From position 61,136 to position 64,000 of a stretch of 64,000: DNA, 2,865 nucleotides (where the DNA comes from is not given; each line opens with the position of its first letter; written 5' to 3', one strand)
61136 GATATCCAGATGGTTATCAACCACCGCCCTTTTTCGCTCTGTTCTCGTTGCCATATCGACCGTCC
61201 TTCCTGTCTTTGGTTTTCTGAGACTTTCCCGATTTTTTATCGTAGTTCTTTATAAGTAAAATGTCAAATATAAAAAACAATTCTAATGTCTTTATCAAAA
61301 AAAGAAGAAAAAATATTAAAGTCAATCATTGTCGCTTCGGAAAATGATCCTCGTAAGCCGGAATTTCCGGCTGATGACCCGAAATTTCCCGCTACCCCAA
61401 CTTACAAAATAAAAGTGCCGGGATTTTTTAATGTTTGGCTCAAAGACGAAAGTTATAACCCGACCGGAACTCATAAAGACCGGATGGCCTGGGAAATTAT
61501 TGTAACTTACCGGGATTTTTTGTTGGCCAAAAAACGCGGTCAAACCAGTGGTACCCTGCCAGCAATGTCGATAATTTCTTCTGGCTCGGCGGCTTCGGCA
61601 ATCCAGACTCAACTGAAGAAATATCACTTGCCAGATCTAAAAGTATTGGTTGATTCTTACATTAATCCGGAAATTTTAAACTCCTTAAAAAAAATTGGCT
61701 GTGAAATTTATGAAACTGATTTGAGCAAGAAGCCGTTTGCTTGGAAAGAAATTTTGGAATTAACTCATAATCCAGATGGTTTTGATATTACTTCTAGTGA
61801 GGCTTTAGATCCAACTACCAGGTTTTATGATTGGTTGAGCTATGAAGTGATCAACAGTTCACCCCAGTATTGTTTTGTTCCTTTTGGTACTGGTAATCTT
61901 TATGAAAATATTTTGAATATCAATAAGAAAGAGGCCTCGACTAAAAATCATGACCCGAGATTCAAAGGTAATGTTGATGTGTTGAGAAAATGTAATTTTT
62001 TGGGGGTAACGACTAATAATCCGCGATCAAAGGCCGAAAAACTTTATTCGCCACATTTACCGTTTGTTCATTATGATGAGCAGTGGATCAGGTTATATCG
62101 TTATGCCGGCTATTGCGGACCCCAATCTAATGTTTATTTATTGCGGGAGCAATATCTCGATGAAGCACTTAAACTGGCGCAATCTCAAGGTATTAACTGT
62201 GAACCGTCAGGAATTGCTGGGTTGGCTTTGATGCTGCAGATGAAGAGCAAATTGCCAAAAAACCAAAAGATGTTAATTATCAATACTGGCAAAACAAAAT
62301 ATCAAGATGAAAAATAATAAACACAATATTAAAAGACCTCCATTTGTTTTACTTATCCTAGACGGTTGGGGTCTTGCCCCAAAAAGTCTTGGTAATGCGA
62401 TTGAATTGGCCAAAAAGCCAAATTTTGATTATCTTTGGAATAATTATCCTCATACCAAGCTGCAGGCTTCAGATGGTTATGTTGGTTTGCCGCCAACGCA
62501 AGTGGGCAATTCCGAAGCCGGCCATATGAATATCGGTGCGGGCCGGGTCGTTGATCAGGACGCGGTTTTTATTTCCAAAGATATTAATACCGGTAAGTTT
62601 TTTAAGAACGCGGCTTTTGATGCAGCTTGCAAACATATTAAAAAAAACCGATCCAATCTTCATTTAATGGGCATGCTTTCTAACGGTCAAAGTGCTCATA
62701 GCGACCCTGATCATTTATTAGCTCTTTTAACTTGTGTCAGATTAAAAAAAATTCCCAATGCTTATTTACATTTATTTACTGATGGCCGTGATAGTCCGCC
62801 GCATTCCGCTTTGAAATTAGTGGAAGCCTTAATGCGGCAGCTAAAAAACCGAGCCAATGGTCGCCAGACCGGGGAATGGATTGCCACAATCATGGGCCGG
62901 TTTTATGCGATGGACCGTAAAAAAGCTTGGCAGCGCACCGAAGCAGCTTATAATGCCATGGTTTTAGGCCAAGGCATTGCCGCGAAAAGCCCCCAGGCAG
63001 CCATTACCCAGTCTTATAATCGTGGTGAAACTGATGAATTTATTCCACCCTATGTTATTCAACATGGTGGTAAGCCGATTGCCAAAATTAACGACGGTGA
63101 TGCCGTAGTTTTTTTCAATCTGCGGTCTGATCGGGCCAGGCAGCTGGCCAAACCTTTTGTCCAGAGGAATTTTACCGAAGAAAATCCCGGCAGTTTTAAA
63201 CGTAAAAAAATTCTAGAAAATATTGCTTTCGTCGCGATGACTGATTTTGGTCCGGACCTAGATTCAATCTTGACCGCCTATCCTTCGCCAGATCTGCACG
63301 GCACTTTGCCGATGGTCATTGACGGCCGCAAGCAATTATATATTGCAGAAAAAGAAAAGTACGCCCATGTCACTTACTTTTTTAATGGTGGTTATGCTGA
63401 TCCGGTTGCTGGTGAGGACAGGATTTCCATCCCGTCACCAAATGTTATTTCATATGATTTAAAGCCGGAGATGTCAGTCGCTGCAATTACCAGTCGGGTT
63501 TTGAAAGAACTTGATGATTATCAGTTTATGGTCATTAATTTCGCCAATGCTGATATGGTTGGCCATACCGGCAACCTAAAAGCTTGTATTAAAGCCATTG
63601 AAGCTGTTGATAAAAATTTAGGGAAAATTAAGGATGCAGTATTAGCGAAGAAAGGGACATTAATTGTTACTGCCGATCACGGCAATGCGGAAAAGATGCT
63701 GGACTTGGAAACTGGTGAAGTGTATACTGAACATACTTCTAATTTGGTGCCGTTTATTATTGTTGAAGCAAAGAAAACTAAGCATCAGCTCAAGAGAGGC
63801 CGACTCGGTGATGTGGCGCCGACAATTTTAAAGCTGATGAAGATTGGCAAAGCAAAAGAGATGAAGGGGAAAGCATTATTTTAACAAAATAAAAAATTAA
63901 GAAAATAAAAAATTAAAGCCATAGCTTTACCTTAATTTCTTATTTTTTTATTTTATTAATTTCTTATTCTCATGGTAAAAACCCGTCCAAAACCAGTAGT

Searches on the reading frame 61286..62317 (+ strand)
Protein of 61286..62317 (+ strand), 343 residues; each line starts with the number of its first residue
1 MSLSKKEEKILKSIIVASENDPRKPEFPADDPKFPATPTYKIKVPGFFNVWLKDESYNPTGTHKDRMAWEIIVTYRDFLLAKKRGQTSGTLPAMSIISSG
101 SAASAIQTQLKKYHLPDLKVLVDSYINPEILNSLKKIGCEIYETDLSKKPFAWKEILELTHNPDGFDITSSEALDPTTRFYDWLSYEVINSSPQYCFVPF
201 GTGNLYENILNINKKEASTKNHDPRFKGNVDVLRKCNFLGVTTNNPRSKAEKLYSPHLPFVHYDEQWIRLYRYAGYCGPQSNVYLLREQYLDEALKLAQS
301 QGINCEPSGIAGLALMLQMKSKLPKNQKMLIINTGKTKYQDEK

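Call 68: search_protein_families(library=pfam, proteins=[window:61286-62317:+], max_evalue=0.001)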
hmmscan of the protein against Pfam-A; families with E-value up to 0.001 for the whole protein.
window:61286-62317:+ (343 aa): 1 family
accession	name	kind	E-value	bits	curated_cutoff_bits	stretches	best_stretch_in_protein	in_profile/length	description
PF00291.31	PALP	-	1.4e-20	74.2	35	1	42-335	11-295/295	Pyridoxal-phosphate dependent enzyme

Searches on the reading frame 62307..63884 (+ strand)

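Call 68: search_protein_families(library=pfam, proteins=[window:62307-63884:+], max_evalue=0.001)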
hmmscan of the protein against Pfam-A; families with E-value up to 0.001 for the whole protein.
window:62307-63884:+ (525 aa): 4 families
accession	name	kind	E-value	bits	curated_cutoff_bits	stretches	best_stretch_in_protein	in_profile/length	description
PF01676.23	Metalloenzyme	-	5.5e-71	239.4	24.3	1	12-513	2-250/252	Metalloenzyme superfamily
PF06415.18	iPGM_N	-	2e-68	230.6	27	1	89-314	1-215/217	BPG-independent PGAM N-terminus (iPGM_N)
PF01663.27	Phosphodiest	-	1.7e-05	25.1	23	1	391-461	140-222/342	Type I phosphodiesterase / nucleotide pyrophosphatase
PF00884.28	Sulfatase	-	0.0002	21.2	25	1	423-513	202-301/301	Sulfatase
